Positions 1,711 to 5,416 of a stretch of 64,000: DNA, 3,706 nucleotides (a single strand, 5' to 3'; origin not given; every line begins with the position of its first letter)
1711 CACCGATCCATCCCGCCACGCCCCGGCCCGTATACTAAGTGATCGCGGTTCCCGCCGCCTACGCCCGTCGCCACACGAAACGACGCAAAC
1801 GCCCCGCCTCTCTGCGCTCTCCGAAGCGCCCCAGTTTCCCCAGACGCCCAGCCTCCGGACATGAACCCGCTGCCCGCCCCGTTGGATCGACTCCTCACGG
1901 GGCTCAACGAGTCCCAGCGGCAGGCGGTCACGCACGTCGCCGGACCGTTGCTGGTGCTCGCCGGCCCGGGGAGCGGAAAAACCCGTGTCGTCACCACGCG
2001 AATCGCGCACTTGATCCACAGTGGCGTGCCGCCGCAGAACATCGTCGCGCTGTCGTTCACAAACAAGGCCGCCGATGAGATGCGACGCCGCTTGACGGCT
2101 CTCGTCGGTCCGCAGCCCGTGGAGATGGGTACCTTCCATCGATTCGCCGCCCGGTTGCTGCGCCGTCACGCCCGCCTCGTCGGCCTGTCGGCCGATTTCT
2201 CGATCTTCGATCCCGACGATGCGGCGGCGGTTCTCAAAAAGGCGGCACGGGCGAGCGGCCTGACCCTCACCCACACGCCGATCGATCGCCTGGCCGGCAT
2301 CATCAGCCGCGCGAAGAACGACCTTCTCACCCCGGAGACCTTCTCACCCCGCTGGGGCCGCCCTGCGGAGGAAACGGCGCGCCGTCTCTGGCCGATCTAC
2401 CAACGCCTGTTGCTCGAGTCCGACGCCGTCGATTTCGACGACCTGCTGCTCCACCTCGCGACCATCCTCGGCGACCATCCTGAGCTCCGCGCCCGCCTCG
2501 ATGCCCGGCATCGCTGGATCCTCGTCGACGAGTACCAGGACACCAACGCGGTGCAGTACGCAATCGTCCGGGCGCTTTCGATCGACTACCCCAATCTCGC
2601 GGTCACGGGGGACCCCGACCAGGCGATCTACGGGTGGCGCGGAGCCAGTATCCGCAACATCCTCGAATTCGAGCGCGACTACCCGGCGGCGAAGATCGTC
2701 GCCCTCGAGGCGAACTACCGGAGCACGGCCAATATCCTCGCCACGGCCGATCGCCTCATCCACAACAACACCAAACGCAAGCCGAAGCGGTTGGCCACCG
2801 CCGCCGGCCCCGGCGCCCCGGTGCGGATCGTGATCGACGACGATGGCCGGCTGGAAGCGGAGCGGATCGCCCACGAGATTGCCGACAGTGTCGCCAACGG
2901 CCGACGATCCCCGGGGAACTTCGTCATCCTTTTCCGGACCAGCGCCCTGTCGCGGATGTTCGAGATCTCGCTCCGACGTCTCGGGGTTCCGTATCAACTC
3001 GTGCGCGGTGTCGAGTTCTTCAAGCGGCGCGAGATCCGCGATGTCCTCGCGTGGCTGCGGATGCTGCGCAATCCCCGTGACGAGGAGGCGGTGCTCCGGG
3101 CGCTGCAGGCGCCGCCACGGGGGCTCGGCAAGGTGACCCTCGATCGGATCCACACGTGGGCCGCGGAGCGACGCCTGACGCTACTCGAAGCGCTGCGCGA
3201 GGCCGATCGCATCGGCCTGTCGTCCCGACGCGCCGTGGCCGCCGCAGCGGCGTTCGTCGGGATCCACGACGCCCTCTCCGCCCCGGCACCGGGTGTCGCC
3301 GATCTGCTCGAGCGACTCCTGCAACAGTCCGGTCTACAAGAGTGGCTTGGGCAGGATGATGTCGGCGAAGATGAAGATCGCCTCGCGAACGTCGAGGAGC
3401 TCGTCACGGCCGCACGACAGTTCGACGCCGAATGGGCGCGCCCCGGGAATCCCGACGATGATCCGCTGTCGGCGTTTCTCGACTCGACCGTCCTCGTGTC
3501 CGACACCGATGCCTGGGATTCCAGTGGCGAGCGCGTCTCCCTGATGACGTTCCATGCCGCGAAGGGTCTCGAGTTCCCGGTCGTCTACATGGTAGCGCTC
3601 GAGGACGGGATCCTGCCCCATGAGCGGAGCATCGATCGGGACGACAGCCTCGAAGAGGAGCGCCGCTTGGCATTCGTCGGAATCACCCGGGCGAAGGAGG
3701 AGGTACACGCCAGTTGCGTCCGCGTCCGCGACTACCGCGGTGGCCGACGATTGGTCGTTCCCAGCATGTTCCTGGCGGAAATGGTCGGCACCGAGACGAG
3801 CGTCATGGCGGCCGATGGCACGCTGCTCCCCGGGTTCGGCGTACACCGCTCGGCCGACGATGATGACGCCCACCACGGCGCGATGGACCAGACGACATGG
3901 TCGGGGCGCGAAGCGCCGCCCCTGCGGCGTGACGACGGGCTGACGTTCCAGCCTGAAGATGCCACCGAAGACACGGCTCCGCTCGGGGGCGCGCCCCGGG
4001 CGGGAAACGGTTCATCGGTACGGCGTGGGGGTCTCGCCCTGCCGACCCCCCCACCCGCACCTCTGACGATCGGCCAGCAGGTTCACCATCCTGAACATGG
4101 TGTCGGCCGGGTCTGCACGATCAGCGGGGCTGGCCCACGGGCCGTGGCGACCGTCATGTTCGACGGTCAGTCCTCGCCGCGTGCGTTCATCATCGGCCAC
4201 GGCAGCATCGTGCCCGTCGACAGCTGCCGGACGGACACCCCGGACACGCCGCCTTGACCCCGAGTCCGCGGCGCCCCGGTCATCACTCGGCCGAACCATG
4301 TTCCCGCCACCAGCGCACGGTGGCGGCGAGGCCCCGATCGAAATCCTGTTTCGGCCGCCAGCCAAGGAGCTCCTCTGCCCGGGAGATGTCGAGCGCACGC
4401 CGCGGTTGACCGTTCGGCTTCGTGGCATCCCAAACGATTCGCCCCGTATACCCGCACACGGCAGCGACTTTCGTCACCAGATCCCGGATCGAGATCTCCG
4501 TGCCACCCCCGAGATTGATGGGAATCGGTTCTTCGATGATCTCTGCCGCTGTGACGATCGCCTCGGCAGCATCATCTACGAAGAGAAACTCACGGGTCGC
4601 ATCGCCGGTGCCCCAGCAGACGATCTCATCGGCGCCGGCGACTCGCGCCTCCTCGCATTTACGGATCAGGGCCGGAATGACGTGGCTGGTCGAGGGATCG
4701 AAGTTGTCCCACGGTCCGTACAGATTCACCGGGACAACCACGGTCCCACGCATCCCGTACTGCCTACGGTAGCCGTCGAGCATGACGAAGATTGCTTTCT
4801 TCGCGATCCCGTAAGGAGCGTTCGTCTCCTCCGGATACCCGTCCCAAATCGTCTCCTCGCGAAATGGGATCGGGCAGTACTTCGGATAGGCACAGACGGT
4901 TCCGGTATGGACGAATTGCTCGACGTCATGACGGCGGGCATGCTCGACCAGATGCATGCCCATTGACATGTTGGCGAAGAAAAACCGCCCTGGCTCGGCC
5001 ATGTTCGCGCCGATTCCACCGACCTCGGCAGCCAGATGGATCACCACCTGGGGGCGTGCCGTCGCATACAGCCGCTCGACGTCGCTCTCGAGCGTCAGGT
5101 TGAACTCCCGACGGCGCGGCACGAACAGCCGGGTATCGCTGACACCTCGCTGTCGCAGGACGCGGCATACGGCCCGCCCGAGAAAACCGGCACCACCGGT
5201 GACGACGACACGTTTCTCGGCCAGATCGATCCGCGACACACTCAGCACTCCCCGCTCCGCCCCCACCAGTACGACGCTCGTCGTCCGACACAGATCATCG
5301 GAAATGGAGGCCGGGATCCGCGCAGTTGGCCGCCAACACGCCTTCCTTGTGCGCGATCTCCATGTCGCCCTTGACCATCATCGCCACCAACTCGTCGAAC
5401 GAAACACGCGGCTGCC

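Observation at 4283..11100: Co-directional exosortase / Wzc-like co-polymerase-kinase / EpsI / gmd / fcl operon: PEP-CTERM sorting genetically fused to GDP-fucose supply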

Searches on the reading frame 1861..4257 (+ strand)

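Call 3: search_protein_families(library=ncbifam, proteins=[window:1861-4257:+], max_evalue=0.01)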
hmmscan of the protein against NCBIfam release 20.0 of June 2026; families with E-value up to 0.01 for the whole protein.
window:1861-4257:+ (798 aa): 18 families
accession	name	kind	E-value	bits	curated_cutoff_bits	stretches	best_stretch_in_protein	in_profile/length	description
TIGR01073.1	pcrA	equivalog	2.3e-192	641.2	911.2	1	11-770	1-712/725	DNA helicase PcrA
NF008743.0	PRK11773.1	equivalog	1.8e-161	539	965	1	10-642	5-637/720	DNA helicase II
TIGR01074.1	rep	equivalog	1.8e-157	525.5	951.45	1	15-642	2-634/668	DNA helicase Rep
TIGR01075.1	uvrD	equivalog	2.5e-157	525.3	1144.45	1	11-641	1-631/715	DNA helicase II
NF008172.0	PRK10919.1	equivalog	6.3e-121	404.7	1168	1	15-641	3-633/673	DNA helicase Rep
NF008276.0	PRK11054.1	equivalog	3e-39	135.1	543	3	14-103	196-286/684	DNA helicase IV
TIGR02785.1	addA_Gpos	equivalog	5.4e-36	123.9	707.65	3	186-298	354-478/1234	helicase-exonuclease AddAB subunit AddA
TIGR00609.1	recB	equivalog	9e-35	120.1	696.05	2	188-305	341-460/1175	exodeoxyribonuclease V subunit beta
TIGR02784.1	addA_alphas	equivalog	2.4e-31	109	860.75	3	169-306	340-499/1138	double-strand break repair helicase AddA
NF010485.0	PRK13909.1-2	equivalog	2.8e-27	95.3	650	2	183-325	295-449/909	RecB-like helicase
NF010487.0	PRK13909.1-4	equivalog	7.7e-25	87.3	759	2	186-307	294-427/924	RecB-like helicase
NF008128.0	PRK10876.1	equivalog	2.7e-14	51.8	1697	1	189-302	348-463/1181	exodeoxyribonuclease V subunit beta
NF010486.0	PRK13909.1-3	equivalog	1.6e-11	43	1109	2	31-79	8-57/921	RecB-like helicase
NF010484.0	PRK13909.1-1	equivalog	6e-09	34.2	1074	1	33-78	11-56/945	RecB-like helicase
NF041464.1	HelD_BACSU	equivalog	2e-08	32.6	419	1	215-308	545-638/779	RNA polymerase recycling motor HelD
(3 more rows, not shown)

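Call 4: search_protein_families(library=pfam, proteins=[window:1861-4257:+], max_evalue=0.01)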
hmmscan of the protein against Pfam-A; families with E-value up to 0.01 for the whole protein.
window:1861-4257:+ (798 aa): 7 families
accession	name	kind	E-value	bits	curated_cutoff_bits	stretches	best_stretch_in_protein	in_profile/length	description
PF00580.27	UvrD-helicase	-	4.1e-78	263.2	23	1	15-275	1-271/271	UvrD/REP helicase N-terminal domain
PF13361.12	UvrD_C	-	7.6e-61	206.9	25.6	1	281-618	2-346/350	UvrD-like helicase C-terminal domain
PF13245.12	AAA_19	-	4.5e-22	79.1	25.1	1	19-258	1-132/134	AAA domain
PF13538.12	UvrD_C_2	-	5.4e-07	29.8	27.4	1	561-616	4-50/52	UvrD-like helicase C-terminal domain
PF01443.25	Viral_helicase1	-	4.5e-06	27.1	21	0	558-616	176-225/228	Viral superfamily 1 RNA helicase core domain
PF13604.12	AAA_30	-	7.9e-06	26.2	27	1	15-78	2-66/191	AAA domain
PF13086.12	AAA_11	-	0.00011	22.5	27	1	15-80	2-74/257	AAA domain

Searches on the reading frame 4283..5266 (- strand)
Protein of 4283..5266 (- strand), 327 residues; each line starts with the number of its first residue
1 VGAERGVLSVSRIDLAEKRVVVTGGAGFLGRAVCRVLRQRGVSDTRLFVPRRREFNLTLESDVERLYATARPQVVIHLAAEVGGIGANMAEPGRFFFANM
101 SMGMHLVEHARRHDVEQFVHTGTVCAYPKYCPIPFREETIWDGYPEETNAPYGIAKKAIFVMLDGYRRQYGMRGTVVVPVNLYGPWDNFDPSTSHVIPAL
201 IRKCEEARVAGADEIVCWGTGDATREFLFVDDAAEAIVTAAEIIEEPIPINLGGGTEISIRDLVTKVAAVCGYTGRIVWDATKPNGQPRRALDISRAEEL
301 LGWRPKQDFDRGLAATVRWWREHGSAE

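Call 3: search_protein_families(library=ncbifam, proteins=[window:4283-5266:-], max_evalue=0.01)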
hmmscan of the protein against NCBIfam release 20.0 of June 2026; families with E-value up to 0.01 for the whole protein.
window:4283-5266:- (327 aa): 19 families
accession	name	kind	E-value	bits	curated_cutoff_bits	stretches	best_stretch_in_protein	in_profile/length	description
NF047922.1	GDPFucSynFcl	equivalog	1e-86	291.2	500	1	17-323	2-304/308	GDP-L-fucose synthase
TIGR01181.1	dTDP_gluc_dehyt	equivalog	3.4e-30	105.2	365.1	1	58-323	60-314/321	dTDP-glucose 4,6-dehydratase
TIGR01179.1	galE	equivalog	1.8e-26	92.7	262.3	1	57-323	56-328/332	UDP-glucose 4-epimerase GalE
TIGR04180.1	EDH_00030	hypoth_equivalog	2.4e-22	79.3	475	1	72-307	71-296/297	NAD-dependent 4,6-dehydratase LegB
NF007490.0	PRK10084.1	subfamily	6e-20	71.5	649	1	147-321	162-335/361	dTDP-glucose 4,6-dehydratase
NF007582.0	PRK10217.1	equivalog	1.4e-17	63.9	698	1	60-321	63-332/355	dTDP-glucose 4,6-dehydratase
NF042422.1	oxyalk_red_OleD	equivalog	4.9e-12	45.9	580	1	19-243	2-217/329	2-alkyl-3-oxoalkanoate reductase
NF007956.0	PRK10675.1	subfamily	1.4e-11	44.1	394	2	208-323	216-332/338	UDP-glucose 4-epimerase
NF042423.1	oxyalk_red_Shew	equivalog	1.9e-09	37.1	580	1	15-244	6-224/331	2-alkyl-3-oxoalkanoate reductase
TIGR02622.1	CDP_4_6_dhtase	equivalog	2.7e-09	36.6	278.45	1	61-322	67-332/352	CDP-glucose 4,6-dehydratase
TIGR03466.1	HpnA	hypoth_equivalog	3e-09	36.2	367.65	1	19-127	2-117/327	hopanoid-associated sugar epimerase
NF011728.1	PRK15181.1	equivalog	1.1e-07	31.2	760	1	74-262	93-273/348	Vi polysaccharide biosynthesis UDP-N-acetylglucosaminuronic acid C-4 epimerase TviC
NF043036.1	ErythonDh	equivalog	6e-07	29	325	1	19-177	2-174/321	D-erythronate dehydrogenase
TIGR02197.1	heptose_epim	equivalog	6.3e-07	28.9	274.6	1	20-276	1-265/316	ADP-glyceromanno-heptose 6-epimerase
NF052578.1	StrlDmthSdmBMthl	equivalog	9.9e-07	28.8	600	1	21-193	4-179/328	sterol demethylase protein SdmB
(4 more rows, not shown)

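Call 4: search_protein_families(library=pfam, proteins=[window:4283-5266:-], max_evalue=0.01)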
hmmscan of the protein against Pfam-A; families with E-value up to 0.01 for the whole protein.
window:4283-5266:- (327 aa): 5 families
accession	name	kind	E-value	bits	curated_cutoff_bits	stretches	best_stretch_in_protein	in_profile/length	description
PF01370.27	Epimerase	-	2.1e-57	194.7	20.9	1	20-253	1-240/240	NAD dependent epimerase/dehydratase family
PF16363.11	GDP_Man_Dehyd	-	2.3e-28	100.1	27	1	56-314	60-330/332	GDP-mannose 4,6 dehydratase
PF04321.23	RmlD_sub_bind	-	3.4e-07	30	27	1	19-123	2-101/287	RmlD substrate binding domain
PF02719.21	Polysacc_synt_2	-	8.8e-05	22.3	20.2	0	20-56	1-35/293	Polysaccharide biosynthesis protein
PF01073.25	3Beta_HSD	-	9.9e-05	21.9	22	1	21-247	1-235/280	3-beta hydroxysteroid dehydrogenase/isomerase family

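Call 28: search_solved_structures(query=window:4283-5266:-, max_evalue=1e-20)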
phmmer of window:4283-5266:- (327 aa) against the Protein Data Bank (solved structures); distinct sequences matched with E-value up to 1e-20: 25.
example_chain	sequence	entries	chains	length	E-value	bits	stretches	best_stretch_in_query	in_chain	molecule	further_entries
1bws_A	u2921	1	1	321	3.4e-70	240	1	16-323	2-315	PROTEIN (GDP-4-KETO-6-DEOXY-D-MANNOSE EPIMERASE/REDUCTASE)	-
8du0_A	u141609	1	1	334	4.7e-70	239.6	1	14-323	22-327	GDP-L-fucose synthase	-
7ll6_A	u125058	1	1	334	6.5e-70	239.1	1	14-323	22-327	GDP-L-fucose synthase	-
1e7q_A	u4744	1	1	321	9.1e-70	238.6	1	16-323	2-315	GDP-FUCOSE SYNTHETASE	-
1bsv_A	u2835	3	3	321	1.2e-69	238.2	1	16-323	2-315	PROTEIN (GDP-FUCOSE SYNTHETASE) | GDP-FUCOSE SYNTHETASE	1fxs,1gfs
1e6u_A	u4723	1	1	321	1.3e-69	238.2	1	16-323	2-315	GDP-FUCOSE SYNTHETASE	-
1e7s_A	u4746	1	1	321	3.3e-69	236.8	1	16-323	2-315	GDP-FUCOSE SYNTHETASE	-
1e7r_A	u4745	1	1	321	2.2e-68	234.1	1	16-323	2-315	GDP-FUCOSE SYNTHETASE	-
4bkp_A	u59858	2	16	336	6.6e-42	147.1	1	15-321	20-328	GDP-L-FUCOSE SYNTHASE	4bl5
4b8z_A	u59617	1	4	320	9.8e-42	146.5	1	17-321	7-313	GDP-L-FUCOSE SYNTHASE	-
4b8w_A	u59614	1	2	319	1e-41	146.4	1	18-321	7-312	GDP-L-FUCOSE SYNTHASE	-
4e5y_A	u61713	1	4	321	1.1e-41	146.3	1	18-321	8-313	GDP-L-fucose synthase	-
7anh_A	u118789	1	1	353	2.3e-40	142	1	18-209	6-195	GDP-L-fucose synthase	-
6aqy_A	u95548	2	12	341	6.1e-37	130.7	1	18-323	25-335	gdp-l-fucose synthetase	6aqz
8ewu_A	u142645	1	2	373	7.6e-37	130.4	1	17-204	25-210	GDP-L-fucose synthase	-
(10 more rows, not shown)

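Call 74: search_solved_structures(query=window:4283-5266:-, max_evalue=1e-60, show_alignments=1)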
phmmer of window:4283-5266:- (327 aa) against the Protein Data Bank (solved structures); distinct sequences matched with E-value up to 1e-60: 8.
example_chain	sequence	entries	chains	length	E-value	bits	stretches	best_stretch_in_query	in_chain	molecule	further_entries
1bws_A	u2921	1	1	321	3.4e-70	240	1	16-323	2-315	PROTEIN (GDP-4-KETO-6-DEOXY-D-MANNOSE EPIMERASE/REDUCTASE)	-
8du0_A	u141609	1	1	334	4.7e-70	239.6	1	14-323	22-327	GDP-L-fucose synthase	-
7ll6_A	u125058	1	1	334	6.5e-70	239.1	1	14-323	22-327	GDP-L-fucose synthase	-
1e7q_A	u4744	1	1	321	9.1e-70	238.6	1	16-323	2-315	GDP-FUCOSE SYNTHETASE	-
1bsv_A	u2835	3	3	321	1.2e-69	238.2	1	16-323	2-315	PROTEIN (GDP-FUCOSE SYNTHETASE) | GDP-FUCOSE SYNTHETASE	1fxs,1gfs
1e6u_A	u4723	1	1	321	1.3e-69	238.2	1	16-323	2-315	GDP-FUCOSE SYNTHETASE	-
1e7s_A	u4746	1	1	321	3.3e-69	236.8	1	16-323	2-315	GDP-FUCOSE SYNTHETASE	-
1e7r_A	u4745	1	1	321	2.2e-68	234.1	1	16-323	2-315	GDP-FUCOSE SYNTHETASE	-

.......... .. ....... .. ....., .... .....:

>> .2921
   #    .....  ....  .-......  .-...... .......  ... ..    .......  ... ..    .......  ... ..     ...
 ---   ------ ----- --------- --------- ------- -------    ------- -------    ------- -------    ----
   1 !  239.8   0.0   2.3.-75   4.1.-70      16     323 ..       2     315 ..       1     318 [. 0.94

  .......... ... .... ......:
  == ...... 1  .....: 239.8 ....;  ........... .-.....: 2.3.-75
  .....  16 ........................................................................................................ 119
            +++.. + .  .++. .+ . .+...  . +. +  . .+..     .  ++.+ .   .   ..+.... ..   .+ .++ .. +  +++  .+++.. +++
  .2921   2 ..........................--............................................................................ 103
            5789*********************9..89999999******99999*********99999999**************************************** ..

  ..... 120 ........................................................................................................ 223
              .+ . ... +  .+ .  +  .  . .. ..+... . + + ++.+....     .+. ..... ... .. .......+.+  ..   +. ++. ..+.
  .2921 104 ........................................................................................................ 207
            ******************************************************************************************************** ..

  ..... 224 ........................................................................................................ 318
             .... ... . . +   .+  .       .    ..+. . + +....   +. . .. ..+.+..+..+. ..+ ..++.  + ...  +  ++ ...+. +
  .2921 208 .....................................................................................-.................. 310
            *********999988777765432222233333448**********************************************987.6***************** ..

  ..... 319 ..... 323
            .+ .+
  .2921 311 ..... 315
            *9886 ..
